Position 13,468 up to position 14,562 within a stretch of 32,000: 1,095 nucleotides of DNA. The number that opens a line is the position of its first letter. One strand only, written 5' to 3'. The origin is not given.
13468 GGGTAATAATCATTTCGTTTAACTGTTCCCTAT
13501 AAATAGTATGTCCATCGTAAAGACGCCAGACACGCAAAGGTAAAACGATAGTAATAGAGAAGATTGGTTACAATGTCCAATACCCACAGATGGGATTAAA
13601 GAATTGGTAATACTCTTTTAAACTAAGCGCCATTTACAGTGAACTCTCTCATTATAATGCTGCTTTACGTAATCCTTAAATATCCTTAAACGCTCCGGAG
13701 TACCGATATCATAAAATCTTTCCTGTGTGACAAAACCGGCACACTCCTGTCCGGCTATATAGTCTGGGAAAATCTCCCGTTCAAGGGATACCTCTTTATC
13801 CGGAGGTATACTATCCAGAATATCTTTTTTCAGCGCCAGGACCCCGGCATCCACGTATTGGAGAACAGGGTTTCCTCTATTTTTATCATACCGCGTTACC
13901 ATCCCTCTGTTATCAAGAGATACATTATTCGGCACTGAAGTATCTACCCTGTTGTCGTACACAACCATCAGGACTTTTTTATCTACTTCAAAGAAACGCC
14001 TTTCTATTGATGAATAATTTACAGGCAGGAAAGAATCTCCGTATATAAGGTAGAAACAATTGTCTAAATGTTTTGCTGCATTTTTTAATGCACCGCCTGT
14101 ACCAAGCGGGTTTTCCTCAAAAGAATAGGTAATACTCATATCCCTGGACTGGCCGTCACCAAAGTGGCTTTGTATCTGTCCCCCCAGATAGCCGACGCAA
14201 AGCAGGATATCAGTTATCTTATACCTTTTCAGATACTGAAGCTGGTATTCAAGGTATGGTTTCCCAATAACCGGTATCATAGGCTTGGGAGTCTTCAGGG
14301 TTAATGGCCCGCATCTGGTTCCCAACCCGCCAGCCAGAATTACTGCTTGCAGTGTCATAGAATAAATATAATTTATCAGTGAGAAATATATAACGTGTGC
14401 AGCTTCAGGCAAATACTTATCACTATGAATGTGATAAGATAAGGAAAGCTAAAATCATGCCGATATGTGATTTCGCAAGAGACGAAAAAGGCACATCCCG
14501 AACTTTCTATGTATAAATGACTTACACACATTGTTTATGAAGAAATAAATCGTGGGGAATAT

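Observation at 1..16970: Radical-SAM-dense sugar-activation and tailoring operon: the best candidate for an undescribed system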

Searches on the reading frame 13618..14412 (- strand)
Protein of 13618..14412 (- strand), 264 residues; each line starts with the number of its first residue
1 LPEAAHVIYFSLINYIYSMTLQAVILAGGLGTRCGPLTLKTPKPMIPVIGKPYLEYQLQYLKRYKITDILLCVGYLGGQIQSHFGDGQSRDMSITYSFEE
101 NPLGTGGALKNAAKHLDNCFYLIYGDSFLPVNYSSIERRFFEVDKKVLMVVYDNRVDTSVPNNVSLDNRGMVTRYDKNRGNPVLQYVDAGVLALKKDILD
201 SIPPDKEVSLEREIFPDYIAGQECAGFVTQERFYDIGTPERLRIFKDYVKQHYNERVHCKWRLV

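Call 4: search_protein_families(library=pfam, proteins=[window:13618-14412:-])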
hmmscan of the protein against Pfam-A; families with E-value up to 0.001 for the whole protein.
window:13618-14412:- (264 aa): 2 families
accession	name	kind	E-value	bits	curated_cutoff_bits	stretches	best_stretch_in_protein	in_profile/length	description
PF00483.29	NTP_transferase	-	8.3e-22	78.4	21.2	1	23-242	2-235/245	Nucleotidyl transferase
PF12804.13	NTP_transf_3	-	5.2e-08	33.7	27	1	23-127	1-96/160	MobA-like NTP transferase domain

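Call 12: search_protein_families(library=ncbifam, proteins=[window:13618-14412:-], max_evalue=1e-8)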
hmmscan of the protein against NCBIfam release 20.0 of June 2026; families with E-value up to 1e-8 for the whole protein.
window:13618-14412:- (264 aa): 13 families
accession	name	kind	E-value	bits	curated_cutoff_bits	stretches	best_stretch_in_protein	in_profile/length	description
NF052502.1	man1P_GTase_Rv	exception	2.2e-43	148.5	440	1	22-242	2-223/352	mannose-1-phosphate guanylyltransferase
NF049965.1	GlMnHpPGnyltfHddC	equivalog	1.4e-36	126.3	300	1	22-246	2-218/221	D-glycero-D-manno-heptose 1-phosphate guanosyltransferase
NF045761.1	NAMPUrTaseMurU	equivalog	1.6e-32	113.2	250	1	22-244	2-222/226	N-acetylmuramate alpha-1-phosphate uridylyltransferase MurU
TIGR03992.1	Arch_glmU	subfamily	9.3e-31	107.1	292.1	1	22-240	2-218/393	bifunctional sugar-1-phosphate nucleotidylyltransferase/acetyltransferase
NF041313.1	UDPGP_AglF_Halo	equivalog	1.3e-24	87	400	1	21-201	1-181/234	UTP--glucose-1-phosphate uridylyltransferase AglF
TIGR01208.1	rmlA_long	equivalog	8.6e-21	74.2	320.25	1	23-151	2-132/353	glucose-1-phosphate thymidylyltransferase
NF041173.1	Sug_nt_acttase_Thmprot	equivalog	1.8e-17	63.4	600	1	22-202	2-176/405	bifunctional sugar-1-phosphate nucleotidylyltransferase/acetyltransferase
TIGR02623.1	G1P_cyt_trans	equivalog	4.8e-17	62.3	300.25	1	22-101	2-81/255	glucose-1-phosphate cytidylyltransferase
TIGR01207.1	rmlA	equivalog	8.6e-11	41.5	360.65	1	23-195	2-176/286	glucose-1-phosphate thymidylyltransferase RfbA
TIGR01173.1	glmU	equivalog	1.7e-10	40.4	366.85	1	22-197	2-175/452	bifunctional UDP-N-acetylglucosamine diphosphorylase/glucosamine-1-phosphate N-acetyltransferase GlmU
NF045697.1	MurNAcPUrMurU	equivalog_domain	4.9e-10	39.2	370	1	24-240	1-219/229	N-acetylmuramate alpha-1-phosphate uridylyltransferase MurU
TIGR01099.1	galU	equivalog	7.3e-09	35.6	326.8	0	22-87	3-68/261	UTP--glucose-1-phosphate uridylyltransferase GalU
NF010934.1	PRK14354.1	equivalog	7.9e-09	34.5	450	1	23-127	2-100/447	bifunctional UDP-N-acetylglucosamine diphosphorylase/glucosamine-1-phosphate N-acetyltransferase GlmU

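Call 52: find_homologous_proteins(query=window:13618-14358:-, max_evalue=1e-30)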
Query window:13618-14358:- (246 aa): 3690 proteins with E <= 1e-30 among 8000 candidates; the best 120 are listed.
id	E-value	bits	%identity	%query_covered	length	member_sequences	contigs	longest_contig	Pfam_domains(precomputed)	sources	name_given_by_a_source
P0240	1.2e-165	567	100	100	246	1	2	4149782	PF00483.30,PF12804.14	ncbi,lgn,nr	ncbi:MAG: nucleotidyltransferase family protein [Candidatus Scalindua sp.]|nr:nucleotidyltransferase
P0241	1.5e-122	426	80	96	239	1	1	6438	PF00483.30,PF12804.14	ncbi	-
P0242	3.2e-122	425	79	96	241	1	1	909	PF00483.30,PF12804.14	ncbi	-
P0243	2.7e-121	422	80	94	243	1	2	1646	PF00483.30,PF12804.14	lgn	-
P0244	6.8e-121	420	78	94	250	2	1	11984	PF00483.30,PF12804.14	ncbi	-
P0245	7.3e-120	417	78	95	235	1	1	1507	PF00483.30,PF12804.14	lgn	-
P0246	1.3e-118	413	80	94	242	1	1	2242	PF00483.30,PF12804.14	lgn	-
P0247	3.1e-118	412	77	96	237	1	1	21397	PF00483.30,PF12804.14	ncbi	-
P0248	2.3e-117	409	76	95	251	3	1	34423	PF00483.30,PF12804.14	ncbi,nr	ncbi:MAG: nucleotidyltransferase family protein [Candidatus Brocadiales bacterium]|nr:nucleotidyltra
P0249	4.2e-117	408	73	100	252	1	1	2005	PF00483.30,PF12804.14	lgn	-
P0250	4.2e-117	408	76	97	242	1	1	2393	PF00483.30,PF12804.14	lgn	-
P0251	4.6e-117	408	77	94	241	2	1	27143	PF00483.30,PF12804.14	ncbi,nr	ncbi:MAG: NTP transferase domain-containing protein [Maribacter sp.]|nr:NTP transferase domain-conta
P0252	3.7e-116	405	76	95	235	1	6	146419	PF00483.30,PF12804.14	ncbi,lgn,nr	ncbi:MAG: hypothetical protein D8M57_13820 [Candidatus Scalindua sp. AMX11]|nr:MAG: hypothetical pro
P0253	8.0e-116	404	74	97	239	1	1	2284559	PF00483.30,PF12804.14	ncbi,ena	-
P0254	2.4e-115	402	76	95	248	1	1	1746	PF00483.30,PF12804.14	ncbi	-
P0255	2.7e-115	402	71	100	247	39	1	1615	PF00483.30,PF12804.14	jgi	-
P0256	3.9e-114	398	75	95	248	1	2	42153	PF00483.30,PF12804.14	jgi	jgi:Nucleoside-diphosphate-sugar pyrophosphorylase involved in lipopolysaccharide biosynthesis/trans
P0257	1.1e-113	397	73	98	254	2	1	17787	PF00483.30,PF12804.14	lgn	-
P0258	1.5e-113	396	75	94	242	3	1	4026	PF00483.30,PF12804.14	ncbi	-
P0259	1.5e-112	393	73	97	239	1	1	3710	PF00483.30,PF12804.14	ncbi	-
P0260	4.4e-111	388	73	95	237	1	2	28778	PF00483.30,PF12804.14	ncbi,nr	ncbi:MAG: NTP transferase domain-containing protein [Planctomycetes bacterium]|nr:NTP transferase do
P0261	5.8e-111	388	76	93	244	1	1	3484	PF00483.30,PF12804.14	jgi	jgi:NDP-sugar pyrophosphorylase family protein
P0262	6.6e-111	388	71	96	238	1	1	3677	PF00483.30,PF12804.14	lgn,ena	-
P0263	1.5e-110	386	71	95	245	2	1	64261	PF00483.30,PF12804.14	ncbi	-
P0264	9.5e-110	384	74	95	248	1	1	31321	PF00483.30,PF12804.14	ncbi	-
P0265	1.2e-108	380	71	95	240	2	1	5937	PF00483.30,PF12804.14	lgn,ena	-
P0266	7.1e-108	378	72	94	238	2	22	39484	PF00483.30,PF12804.14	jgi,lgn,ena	-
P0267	1.1e-106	374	70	95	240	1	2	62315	PF00483.30,PF12804.14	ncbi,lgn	-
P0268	1.6e-106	373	70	95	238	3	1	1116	PF00483.30,PF12804.14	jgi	-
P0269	1.6e-106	373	70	95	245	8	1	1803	PF00483.30,PF12804.14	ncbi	-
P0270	2.1e-106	373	73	95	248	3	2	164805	PF00483.30,PF12804.14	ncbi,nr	ncbi:MAG: nucleotidyltransferase family protein [Candidatus Scalindua rubra]|nr:nucleotidyltransfera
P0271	5.4e-106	372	71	95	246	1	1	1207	PF00483.30,PF12804.14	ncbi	-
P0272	9.8e-105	367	81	81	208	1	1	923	PF00483.30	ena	-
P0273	1.6e-104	367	68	95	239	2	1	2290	PF00483.30,PF12804.14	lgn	-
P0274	2.3e-104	366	68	96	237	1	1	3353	PF00483.30,PF12804.14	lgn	-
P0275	2.5e-104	366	70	94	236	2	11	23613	PF00483.30,PF12804.14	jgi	-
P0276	2.2e-101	356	76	84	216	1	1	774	PF00483.30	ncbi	-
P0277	4.3e-100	352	67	95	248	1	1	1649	PF00483.30,PF12804.14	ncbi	-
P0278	1.1e-97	344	67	94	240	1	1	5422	PF00483.30,PF12804.14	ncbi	-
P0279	4.0e-97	343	64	95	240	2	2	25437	PF00483.30,PF12804.14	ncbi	-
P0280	9.1e-97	341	66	94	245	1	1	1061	PF00483.30,PF12804.14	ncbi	-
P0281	1.5e-92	328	72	80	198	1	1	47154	PF00483.30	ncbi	ncbi:MAG: hypothetical protein SCARUB_00987, partial [Candidatus Scalindua rubra]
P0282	4.2e-80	287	55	93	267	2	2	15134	PF00483.30,PF12804.14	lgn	-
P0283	2.9e-76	274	56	94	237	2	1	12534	PF00483.30,PF12804.14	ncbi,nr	ncbi:MAG: NTP transferase domain-containing protein [Chloroflexi bacterium]|nr:NTP transferase domai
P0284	1.1e-75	272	54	93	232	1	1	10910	PF00483.30,PF12804.14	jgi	jgi:NDP-sugar pyrophosphorylase family protein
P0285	4.3e-75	270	54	93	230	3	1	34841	PF00483.30,PF12804.14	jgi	-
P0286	2.4e-74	268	55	93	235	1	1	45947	PF00483.30,PF12804.14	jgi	jgi:NDP-sugar pyrophosphorylase family protein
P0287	2.5e-74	268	53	95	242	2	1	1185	PF00483.30,PF12804.14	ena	-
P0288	2.8e-74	268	55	93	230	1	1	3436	PF00483.30,PF12804.14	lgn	-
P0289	3.7e-74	267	53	96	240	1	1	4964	PF00483.30,PF12804.14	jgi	jgi:NDP-sugar pyrophosphorylase family protein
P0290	5.9e-74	267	55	92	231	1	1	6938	PF00483.30,PF12804.14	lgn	-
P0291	8.3e-74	266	53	93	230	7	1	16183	PF00483.30,PF12804.14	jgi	-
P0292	1.4e-73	265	54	94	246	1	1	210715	PF00483.30,PF12804.14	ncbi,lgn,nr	ncbi:MAG: nucleotidyltransferase family protein [Planctomycetes bacterium]|nr:nucleotidyltransferase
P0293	2.5e-73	265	53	95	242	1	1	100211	PF00483.30,PF12804.14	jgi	jgi:NDP-sugar pyrophosphorylase family protein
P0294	2.2e-72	261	52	95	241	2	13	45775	PF00483.30,PF12804.14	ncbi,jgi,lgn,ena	jgi:NDP-sugar pyrophosphorylase family protein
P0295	3.6e-72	261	52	93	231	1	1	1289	PF00483.30,PF12804.14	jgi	jgi:NDP-sugar pyrophosphorylase family protein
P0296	3.6e-72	261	54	95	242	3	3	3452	PF00483.30,PF12804.14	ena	-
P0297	4.8e-72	260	52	95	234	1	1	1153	PF00483.30,PF12804.14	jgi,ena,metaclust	metaclust:\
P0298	7.0e-72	260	54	94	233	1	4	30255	PF00483.30,PF12804.14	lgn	-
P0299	9.1e-72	259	53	95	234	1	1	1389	PF00483.30,PF12804.14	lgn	-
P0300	1.1e-71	259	53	94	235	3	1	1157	PF00483.30,PF12804.14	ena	-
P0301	1.1e-71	259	54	92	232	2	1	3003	PF00483.30,PF12804.14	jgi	-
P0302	1.1e-71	259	54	93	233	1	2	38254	PF00483.30,PF12804.14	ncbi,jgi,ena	-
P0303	1.6e-71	259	53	93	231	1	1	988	PF00483.30,PF12804.14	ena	-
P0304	1.6e-71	259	52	93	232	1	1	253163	PF00483.30,PF12804.14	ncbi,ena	-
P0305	1.8e-71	258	56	93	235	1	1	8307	PF00483.30,PF12804.14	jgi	jgi:mannose-1-phosphate guanylyltransferase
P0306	2.0e-71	258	54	95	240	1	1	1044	PF00483.30,PF12804.14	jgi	jgi:NDP-sugar pyrophosphorylase family protein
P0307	2.2e-71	258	53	95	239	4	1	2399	PF00483.30,PF12804.14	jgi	jgi:NDP-sugar pyrophosphorylase family protein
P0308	2.3e-71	258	50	94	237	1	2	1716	PF00483.30,PF12804.14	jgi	-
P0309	2.3e-71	258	54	95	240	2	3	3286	PF00483.30,PF12804.14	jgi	jgi:mannose-1-phosphate guanylyltransferase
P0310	2.3e-71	258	54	92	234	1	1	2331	PF00483.30,PF12804.14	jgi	jgi:NDP-sugar pyrophosphorylase family protein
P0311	2.3e-71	258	53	96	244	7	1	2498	PF00483.30,PF12804.14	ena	-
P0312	2.5e-71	258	53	93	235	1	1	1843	PF00483.30,PF12804.14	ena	-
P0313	2.6e-71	258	53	93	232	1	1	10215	PF00483.30,PF12804.14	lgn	-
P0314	2.6e-71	258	53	93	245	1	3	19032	PF00483.30,PF12804.14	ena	-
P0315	3.2e-71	258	56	93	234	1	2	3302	PF00483.30,PF12804.14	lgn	-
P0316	3.3e-71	258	54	90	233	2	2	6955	PF00483.30,PF12804.14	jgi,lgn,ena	-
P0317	4.0e-71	257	53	95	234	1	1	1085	PF00483.30,PF12804.14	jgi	jgi:NDP-sugar pyrophosphorylase family protein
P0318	6.3e-71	257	55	91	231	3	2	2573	PF00483.30,PF12804.14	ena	-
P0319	6.4e-71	257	55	91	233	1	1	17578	PF00483.30,PF12804.14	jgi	jgi:NDP-sugar pyrophosphorylase family protein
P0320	6.6e-71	257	51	96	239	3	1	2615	PF00483.30,PF12804.14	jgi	jgi:NDP-sugar pyrophosphorylase family protein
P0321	6.8e-71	257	52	93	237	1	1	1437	PF00483.30,PF12804.14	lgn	-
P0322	7.2e-71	257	53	94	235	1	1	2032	PF00483.30,PF12804.14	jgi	jgi:NDP-sugar pyrophosphorylase family protein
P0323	7.6e-71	256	54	93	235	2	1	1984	PF00483.30,PF12804.14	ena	-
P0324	7.7e-71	256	54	95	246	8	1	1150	PF00483.30,PF12804.14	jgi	jgi:NDP-sugar pyrophosphorylase family protein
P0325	7.8e-71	256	52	95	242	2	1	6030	PF00483.30,PF12804.14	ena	-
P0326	8.3e-71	256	52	93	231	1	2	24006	PF00483.30,PF12804.14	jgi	jgi:NDP-sugar pyrophosphorylase family protein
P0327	8.7e-71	256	54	92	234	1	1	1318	PF00483.30,PF12804.14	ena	-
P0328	8.8e-71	256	52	93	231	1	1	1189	PF00483.30,PF12804.14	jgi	jgi:NDP-sugar pyrophosphorylase family protein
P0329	9.7e-71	256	52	95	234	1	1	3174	PF00483.30,PF12804.14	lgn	-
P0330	1.1e-70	256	54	93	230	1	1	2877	PF00483.30,PF12804.14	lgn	-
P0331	1.2e-70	256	54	94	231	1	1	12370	PF00483.30,PF12804.14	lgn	-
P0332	1.2e-70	256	56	90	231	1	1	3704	PF00483.30,PF12804.14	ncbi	ncbi:MAG: nucleotidyltransferase family protein [Rubripirellula sp.]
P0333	1.2e-70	256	52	94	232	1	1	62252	PF00483.30,PF12804.14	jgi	jgi:NDP-sugar pyrophosphorylase family protein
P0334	1.2e-70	256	54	94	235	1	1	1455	PF00483.30,PF12804.14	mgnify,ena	mgnify:CR=1 FL=1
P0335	1.2e-70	256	51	95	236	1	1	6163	PF00483.30,PF12804.14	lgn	-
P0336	1.6e-70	255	53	93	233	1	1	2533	PF00483.30,PF12804.14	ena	-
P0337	1.7e-70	255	55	92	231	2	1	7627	PF00483.30,PF12804.14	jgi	jgi:mannose-1-phosphate guanylyltransferase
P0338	1.9e-70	255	52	94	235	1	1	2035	PF00483.30,PF12804.14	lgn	-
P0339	2.2e-70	255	53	96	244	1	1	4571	PF00483.30,PF12804.14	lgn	-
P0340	2.2e-70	255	52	94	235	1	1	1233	PF00483.30,PF12804.14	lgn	-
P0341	2.3e-70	255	53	93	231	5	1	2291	PF00483.30,PF12804.14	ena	-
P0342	2.4e-70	255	53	93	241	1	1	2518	PF00483.30,PF12804.14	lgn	-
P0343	2.9e-70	255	52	96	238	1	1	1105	PF00483.30,PF12804.14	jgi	jgi:NDP-sugar pyrophosphorylase family protein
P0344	3.0e-70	254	52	95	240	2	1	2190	PF00483.30,PF12804.14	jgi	jgi:NDP-sugar pyrophosphorylase family protein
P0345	3.4e-70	254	55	92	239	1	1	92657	PF00483.30,PF12804.14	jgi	jgi:NDP-sugar pyrophosphorylase family protein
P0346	3.5e-70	254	51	93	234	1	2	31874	PF00483.30,PF12804.14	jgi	-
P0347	3.7e-70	254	53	91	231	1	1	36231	PF00483.30,PF12804.14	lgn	-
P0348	3.7e-70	254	53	93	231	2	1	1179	PF00483.30,PF12804.14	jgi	-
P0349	3.9e-70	254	51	95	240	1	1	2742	PF00483.30,PF12804.14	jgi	jgi:NDP-sugar pyrophosphorylase family protein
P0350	4.2e-70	254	54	94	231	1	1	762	PF00483.30,PF12804.14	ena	-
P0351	4.3e-70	254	52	96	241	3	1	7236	PF00483.30,PF12804.14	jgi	jgi:NDP-sugar pyrophosphorylase family protein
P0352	4.5e-70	254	54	91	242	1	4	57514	PF00483.30,PF12804.14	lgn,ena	-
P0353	4.8e-70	254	53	94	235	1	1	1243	PF00483.30,PF12804.14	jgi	jgi:NDP-sugar pyrophosphorylase family protein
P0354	5.0e-70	254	53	95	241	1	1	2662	PF00483.30,PF12804.14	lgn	-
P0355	5.2e-70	254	52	95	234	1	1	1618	PF00483.30,PF12804.14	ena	-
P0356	5.9e-70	254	54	92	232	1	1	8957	PF00483.30,PF12804.14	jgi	jgi:NDP-sugar pyrophosphorylase family protein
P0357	6.9e-70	253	52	94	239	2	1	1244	PF00483.30,PF12804.14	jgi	jgi:NDP-sugar pyrophosphorylase family protein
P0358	7.0e-70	253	51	96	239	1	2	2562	PF00483.30,PF12804.14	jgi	-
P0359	7.0e-70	253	55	92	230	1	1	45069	PF00483.30,PF12804.14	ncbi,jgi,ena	jgi:NDP-sugar pyrophosphorylase family protein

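Call 53: find_encoding_contigs(protein=P0253, flank=10000, max_places=1)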
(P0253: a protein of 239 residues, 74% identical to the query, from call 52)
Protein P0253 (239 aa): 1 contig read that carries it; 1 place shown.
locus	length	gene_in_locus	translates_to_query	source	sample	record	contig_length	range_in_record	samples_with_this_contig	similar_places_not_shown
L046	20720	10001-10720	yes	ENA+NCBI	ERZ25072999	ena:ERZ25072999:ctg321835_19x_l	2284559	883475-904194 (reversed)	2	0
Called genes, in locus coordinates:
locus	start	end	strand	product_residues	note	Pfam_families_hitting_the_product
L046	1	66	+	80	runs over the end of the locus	PF07603:Lcl_C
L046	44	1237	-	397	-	PF04055:Radical_SAM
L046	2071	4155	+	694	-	PF13231:PMT_2 (weak), PF13176:TPR_7 (faint), PF13371:TPR_9 (weak), PF13414:TPR_11, PF13424:TPR_12, PF14559:TPR_19 (weak), PF00515:TPR_1, PF07719:TPR_2 (weak), +5 more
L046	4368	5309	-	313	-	PF02737:3HCDH_N, PF03446:NAD_binding_2 (weak), PF00725:3HCDH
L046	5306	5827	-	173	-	PF13924:Lipocalin_5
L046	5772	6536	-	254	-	PF06314:ADC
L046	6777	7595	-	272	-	PF13620:CarboxypepD_reg (faint)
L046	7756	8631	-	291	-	PF11185:DUF2971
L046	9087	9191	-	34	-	-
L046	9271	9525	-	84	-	-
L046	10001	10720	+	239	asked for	PF00483:NTP_transferase, PF12804:NTP_transf_3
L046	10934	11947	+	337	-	PF00288:GHMP_kinases_N, PF08544:GHMP_kinases_C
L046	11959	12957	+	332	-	PF01073:3Beta_HSD, PF01370:Epimerase, PF04321:RmlD_sub_bind, PF16363:GDP_Man_Dehyd, PF07993:NAD_binding_4 (faint), PF13460:NAD_binding_10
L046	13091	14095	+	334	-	PF04055:Radical_SAM, PF13186:SPASM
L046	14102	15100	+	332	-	PF04055:Radical_SAM, PF13186:SPASM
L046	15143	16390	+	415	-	PF01041:DegT_DnrJ_EryC1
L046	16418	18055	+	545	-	PF02310:B12-binding, PF04055:Radical_SAM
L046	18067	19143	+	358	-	PF04055:Radical_SAM, PF13186:SPASM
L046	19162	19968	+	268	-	PF13489:Methyltransf_23, PF08241:Methyltransf_11, PF13649:Methyltransf_25 (weak), PF08242:Methyltransf_12 (weak), PF13847:Methyltransf_31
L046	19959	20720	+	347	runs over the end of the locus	PF03706:LPG_synthase_TM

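Call 54: find_encoding_contigs(protein=P0270, flank=10000, max_places=1)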
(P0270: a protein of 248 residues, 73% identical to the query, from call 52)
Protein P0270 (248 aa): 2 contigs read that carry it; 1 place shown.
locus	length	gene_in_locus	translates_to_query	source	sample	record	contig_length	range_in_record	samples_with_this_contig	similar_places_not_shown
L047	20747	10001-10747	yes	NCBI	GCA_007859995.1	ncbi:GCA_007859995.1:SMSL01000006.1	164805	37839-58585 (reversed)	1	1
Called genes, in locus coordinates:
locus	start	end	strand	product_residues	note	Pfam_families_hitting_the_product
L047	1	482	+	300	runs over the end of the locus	PF00669:Flagellin_N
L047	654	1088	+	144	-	PF02623:FliW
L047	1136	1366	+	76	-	PF02599:CsrA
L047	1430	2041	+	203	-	-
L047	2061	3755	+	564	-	PF01408:GFO_IDH_MocA, PF02894:GFO_IDH_MocA_C (weak), PF22725:GFO_IDH_MocA_C3, PF25084:LbH_EIF2B (weak), PF00132:Hexapep, PF14602:Hexapep_2 (weak), PF25087:GMPPB_C (weak)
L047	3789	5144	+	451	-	PF13181:TPR_8 (faint), PF13424:TPR_12 (faint), PF13432:TPR_16, PF00515:TPR_1, PF07719:TPR_2 (weak), PF00534:Glycos_transf_1, PF13692:Glyco_trans_1_4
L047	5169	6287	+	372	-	PF04055:Radical_SAM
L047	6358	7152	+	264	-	PF00535:Glycos_transf_2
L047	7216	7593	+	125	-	PF10066:DUF2304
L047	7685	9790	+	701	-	PF13371:TPR_9 (faint), PF23914:TPR_CcmH_CycH (faint), PF13176:TPR_7 (faint), PF13424:TPR_12, PF14559:TPR_19 (weak), PF00515:TPR_1, PF07719:TPR_2 (weak), PF13181:TPR_8 (weak), +3 more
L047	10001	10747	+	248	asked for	PF00483:NTP_transferase, PF12804:NTP_transf_3 (weak)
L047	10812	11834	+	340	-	PF00288:GHMP_kinases_N, PF08544:GHMP_kinases_C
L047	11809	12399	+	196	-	PF13580:SIS_2, PF01380:SIS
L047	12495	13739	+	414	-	PF01041:DegT_DnrJ_EryC1, PF00155:Aminotran_1_2, PF01041:DegT_DnrJ_EryC1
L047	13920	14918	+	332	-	PF01073:3Beta_HSD, PF01370:Epimerase, PF04321:RmlD_sub_bind, PF05368:NmrA (faint), PF13460:NAD_binding_10, PF16363:GDP_Man_Dehyd, PF07993:NAD_binding_4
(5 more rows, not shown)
